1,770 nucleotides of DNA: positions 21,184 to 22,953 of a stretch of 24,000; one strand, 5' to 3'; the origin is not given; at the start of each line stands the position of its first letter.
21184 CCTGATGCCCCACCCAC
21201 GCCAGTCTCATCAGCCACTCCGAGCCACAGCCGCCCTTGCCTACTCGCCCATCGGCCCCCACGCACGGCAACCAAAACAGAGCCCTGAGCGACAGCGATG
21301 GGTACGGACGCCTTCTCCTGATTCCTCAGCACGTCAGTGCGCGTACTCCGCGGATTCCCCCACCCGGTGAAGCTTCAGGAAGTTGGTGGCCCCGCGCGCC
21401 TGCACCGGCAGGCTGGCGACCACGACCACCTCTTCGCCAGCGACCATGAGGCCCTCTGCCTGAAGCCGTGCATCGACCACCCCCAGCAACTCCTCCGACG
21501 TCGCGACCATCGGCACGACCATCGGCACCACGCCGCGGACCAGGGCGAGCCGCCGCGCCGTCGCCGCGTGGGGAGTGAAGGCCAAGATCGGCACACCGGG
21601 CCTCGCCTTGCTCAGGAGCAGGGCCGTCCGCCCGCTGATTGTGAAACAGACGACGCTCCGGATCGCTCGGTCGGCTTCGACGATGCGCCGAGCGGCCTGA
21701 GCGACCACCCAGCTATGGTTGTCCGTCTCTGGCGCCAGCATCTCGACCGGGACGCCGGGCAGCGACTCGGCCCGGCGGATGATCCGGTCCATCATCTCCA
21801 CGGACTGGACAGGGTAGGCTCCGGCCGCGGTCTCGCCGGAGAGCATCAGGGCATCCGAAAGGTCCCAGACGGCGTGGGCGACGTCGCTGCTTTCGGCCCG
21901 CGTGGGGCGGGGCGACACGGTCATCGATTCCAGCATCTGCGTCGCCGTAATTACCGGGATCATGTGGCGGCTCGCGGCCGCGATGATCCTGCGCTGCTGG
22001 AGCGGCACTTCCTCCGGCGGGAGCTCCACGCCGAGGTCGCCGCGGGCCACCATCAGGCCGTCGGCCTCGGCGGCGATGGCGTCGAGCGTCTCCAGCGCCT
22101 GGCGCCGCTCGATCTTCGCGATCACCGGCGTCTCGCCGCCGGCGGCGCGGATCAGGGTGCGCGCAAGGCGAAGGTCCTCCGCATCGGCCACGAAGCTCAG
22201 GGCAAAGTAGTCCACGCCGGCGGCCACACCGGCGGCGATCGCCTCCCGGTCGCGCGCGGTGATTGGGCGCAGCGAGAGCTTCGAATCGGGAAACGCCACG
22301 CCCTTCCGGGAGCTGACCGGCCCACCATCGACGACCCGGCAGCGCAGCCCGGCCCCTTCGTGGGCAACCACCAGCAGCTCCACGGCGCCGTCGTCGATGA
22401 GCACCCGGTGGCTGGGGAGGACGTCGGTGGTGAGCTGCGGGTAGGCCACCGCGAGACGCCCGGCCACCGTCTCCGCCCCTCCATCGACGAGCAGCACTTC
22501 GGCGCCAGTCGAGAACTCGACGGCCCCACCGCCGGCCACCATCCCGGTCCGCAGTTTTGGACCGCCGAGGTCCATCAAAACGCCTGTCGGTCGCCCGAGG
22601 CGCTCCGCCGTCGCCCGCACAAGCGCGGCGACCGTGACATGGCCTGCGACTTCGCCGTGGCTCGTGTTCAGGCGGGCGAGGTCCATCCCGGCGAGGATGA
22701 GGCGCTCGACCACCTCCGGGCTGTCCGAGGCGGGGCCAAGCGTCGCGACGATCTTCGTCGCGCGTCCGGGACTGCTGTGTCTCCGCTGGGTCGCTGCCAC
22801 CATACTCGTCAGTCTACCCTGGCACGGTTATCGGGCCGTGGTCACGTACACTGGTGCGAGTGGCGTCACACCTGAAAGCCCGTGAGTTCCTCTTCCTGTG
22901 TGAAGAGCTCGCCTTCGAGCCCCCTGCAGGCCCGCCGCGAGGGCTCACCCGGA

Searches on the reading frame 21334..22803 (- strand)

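Call 35: search_protein_families(library=pfam, proteins=[window:21334-22803:-], max_evalue=0.001)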
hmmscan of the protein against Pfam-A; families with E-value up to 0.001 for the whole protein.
window:21334-22803:- (489 aa): 2 families
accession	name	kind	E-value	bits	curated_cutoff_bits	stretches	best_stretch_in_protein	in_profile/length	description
PF00224.27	PK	-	1.7e-95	320.4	30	1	14-335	2-328/328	Pyruvate kinase, barrel domain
PF02887.21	PK_C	-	1.5e-25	89.9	28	1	367-479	3-114/114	Pyruvate kinase, alpha/beta domain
